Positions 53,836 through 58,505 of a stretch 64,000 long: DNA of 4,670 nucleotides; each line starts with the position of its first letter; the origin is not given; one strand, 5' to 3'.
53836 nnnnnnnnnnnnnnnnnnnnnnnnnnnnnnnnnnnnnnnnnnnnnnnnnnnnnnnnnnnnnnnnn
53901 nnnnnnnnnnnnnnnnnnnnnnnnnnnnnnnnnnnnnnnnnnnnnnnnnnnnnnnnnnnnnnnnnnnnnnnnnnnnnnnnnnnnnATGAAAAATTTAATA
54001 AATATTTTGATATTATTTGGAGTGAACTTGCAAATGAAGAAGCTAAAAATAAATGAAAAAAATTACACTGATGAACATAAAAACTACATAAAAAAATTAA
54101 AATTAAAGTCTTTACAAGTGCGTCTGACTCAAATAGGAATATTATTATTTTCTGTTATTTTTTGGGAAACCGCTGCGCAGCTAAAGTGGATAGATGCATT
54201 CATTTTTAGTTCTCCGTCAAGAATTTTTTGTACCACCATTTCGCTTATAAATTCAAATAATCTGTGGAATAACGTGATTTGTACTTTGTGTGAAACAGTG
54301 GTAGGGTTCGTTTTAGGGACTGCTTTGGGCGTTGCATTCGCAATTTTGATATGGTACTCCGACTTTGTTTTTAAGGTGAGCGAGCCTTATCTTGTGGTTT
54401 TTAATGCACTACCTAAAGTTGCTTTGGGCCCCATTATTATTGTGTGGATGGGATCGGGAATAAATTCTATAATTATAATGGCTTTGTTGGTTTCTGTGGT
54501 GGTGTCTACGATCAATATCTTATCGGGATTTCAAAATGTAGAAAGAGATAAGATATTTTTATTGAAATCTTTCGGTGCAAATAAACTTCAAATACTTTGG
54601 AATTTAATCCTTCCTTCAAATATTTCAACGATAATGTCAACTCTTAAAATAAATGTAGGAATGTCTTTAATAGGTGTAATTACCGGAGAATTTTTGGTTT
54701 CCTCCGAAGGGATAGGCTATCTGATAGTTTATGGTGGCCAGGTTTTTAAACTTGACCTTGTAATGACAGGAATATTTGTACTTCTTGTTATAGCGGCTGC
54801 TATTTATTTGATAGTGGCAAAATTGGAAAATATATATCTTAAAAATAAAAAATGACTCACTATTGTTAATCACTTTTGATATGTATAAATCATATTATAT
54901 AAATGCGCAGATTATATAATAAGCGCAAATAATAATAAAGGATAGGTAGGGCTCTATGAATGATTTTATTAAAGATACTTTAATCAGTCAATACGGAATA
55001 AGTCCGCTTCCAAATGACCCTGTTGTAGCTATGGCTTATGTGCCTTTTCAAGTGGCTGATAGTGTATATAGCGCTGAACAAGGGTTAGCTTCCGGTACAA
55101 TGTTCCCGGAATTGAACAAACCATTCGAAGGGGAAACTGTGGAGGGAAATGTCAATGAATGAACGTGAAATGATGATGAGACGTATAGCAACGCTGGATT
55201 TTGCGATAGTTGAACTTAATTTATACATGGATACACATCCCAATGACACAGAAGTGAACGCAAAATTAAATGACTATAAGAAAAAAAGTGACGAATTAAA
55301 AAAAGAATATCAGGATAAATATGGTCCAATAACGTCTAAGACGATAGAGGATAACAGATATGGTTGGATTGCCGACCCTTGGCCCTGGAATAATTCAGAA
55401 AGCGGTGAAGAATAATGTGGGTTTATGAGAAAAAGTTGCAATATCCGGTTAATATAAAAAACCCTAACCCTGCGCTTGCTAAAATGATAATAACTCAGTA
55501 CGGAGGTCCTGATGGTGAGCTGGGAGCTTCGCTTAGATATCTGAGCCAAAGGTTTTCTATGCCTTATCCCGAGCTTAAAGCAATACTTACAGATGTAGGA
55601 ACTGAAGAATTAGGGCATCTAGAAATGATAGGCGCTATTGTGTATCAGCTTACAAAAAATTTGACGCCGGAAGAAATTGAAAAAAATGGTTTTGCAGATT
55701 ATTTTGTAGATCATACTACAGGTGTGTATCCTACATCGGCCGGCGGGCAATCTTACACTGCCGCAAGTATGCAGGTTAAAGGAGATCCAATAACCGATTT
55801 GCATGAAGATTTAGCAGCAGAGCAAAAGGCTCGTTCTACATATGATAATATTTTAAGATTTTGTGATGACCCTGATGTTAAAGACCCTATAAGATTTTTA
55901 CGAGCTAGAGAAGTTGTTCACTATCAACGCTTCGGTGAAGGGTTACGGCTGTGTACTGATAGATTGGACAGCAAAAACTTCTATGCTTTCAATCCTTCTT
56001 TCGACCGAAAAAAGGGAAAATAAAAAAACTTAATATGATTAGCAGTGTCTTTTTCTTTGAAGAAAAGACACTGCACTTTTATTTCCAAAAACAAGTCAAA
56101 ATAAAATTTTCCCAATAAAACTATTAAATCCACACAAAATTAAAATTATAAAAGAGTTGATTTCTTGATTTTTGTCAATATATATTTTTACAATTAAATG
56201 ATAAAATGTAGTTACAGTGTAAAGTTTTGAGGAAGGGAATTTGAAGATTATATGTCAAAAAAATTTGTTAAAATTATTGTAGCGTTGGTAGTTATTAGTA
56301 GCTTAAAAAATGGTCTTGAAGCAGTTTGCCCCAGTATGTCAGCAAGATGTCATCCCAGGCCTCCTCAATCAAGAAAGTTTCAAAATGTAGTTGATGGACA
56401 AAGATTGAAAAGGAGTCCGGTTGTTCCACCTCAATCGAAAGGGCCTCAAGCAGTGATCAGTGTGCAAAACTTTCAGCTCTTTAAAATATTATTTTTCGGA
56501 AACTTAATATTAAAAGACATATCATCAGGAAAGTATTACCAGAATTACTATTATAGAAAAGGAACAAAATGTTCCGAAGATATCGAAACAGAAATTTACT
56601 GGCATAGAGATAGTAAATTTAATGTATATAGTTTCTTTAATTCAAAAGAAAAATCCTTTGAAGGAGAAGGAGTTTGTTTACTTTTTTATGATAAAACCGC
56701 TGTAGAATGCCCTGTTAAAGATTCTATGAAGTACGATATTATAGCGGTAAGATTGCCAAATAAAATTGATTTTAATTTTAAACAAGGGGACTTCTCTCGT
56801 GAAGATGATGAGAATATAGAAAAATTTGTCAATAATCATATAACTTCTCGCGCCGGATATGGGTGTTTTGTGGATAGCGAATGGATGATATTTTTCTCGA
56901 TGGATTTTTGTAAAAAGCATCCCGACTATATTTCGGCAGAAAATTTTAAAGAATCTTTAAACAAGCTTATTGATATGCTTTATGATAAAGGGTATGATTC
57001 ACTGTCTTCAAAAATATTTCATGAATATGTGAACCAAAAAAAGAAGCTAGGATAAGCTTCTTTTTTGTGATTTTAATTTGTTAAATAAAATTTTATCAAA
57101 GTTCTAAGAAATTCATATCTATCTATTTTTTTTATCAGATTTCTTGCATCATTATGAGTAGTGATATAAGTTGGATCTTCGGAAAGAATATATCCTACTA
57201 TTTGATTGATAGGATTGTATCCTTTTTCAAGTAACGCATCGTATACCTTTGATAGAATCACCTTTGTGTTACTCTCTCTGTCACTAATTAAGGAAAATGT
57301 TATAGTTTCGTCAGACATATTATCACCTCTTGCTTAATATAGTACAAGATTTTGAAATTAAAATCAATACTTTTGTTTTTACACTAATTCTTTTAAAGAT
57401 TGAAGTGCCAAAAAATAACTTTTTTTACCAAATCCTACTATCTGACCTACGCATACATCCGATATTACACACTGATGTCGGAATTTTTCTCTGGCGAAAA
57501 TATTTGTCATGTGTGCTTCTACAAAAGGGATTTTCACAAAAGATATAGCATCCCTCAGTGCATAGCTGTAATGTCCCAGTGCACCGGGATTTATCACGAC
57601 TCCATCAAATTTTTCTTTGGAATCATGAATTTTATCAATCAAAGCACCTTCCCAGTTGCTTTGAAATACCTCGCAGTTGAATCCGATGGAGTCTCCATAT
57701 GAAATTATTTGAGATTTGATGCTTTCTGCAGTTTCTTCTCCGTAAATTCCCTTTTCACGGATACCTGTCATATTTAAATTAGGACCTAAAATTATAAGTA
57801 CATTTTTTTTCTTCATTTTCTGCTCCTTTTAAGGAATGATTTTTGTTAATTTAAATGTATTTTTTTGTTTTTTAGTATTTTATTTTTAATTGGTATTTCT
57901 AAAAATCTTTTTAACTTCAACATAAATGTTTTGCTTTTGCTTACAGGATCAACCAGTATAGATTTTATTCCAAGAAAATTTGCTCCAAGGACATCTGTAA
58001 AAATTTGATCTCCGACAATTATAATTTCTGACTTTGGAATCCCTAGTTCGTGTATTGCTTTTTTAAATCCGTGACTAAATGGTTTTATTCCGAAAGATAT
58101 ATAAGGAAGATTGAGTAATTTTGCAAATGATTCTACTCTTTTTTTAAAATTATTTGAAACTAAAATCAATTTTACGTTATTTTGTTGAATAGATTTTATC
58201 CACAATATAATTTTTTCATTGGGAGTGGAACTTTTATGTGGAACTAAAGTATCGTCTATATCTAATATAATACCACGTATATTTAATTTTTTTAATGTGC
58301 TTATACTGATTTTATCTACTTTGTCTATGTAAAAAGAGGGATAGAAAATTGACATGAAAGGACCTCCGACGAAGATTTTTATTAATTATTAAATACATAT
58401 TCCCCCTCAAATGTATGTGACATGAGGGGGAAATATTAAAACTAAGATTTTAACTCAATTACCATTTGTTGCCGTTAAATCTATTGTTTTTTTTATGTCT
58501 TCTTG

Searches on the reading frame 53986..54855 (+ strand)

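Call 81: search_protein_families(library=pfam, proteins=[window:53986-54855:+], max_evalue=0.001)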
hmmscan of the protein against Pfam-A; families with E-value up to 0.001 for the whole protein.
window:53986-54855:+ (289 aa): 1 family
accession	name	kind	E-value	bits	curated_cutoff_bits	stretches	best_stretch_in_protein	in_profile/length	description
PF00528.27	BPD_transp_1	-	1.8e-21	77.1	26.4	1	111-277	1-171/184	Binding-protein-dependent transport system inner membrane component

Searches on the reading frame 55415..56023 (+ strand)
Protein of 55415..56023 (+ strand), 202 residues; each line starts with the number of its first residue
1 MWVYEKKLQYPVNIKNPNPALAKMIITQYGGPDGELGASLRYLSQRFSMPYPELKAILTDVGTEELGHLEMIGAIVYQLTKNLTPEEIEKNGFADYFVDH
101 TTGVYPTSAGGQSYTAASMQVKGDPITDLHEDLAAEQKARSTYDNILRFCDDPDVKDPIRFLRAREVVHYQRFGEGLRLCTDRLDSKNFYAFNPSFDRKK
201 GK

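Call 81: search_protein_families(library=pfam, proteins=[window:55415-56023:+], max_evalue=0.001)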
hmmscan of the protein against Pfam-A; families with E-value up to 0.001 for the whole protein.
window:55415-56023:+ (202 aa): 2 families
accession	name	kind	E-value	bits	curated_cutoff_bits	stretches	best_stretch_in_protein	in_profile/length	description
PF05067.18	Mn_catalase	-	1.3e-51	175.7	27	1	1-181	1-195/284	Manganese containing catalase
PF02915.23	Rubrerythrin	-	0.00019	22.3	22.8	0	34-173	9-133/137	Rubrerythrin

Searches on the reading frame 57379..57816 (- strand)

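Call 81: search_protein_families(library=pfam, proteins=[window:57379-57816:-], max_evalue=0.001)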
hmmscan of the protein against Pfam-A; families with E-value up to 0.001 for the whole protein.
window:57379-57816:- (145 aa): 1 family
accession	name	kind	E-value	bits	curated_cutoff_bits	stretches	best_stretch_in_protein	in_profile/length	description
PF01220.24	DHquinase_II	-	2e-53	180.3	23.3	1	6-141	2-137/138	Dehydroquinase class II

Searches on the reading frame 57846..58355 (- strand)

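Call 81: search_protein_families(library=pfam, proteins=[window:57846-58355:-], max_evalue=0.001)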
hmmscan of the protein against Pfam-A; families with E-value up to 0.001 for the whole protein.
window:57846-58355:- (169 aa): 6 families
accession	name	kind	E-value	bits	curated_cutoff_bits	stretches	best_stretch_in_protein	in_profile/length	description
PF09419.16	PGP_phosphatase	-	5.7e-11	42.7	20.4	1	2-137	15-166/168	Mitochondrial PGP phosphatase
PF00702.32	Hydrolase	-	4.4e-10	40.7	26.4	1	45-126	99-188/191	haloacid dehalogenase-like hydrolase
PF13242.12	Hydrolase_like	-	1.2e-09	38.4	22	1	91-136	4-49/75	HAD-hyrolase-like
PF13419.12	HAD_2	-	1.8e-09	38.4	23.8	1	41-135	76-178/178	Haloacid dehalogenase-like hydrolase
PF08282.18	Hydrolase_3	-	3.2e-06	27.5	20.9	1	29-86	1-59/255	haloacid dehalogenase-like hydrolase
PF13344.12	Hydrolase_6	-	0.00038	20.9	27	1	29-82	1-52/101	Haloacid dehalogenase-like hydrolase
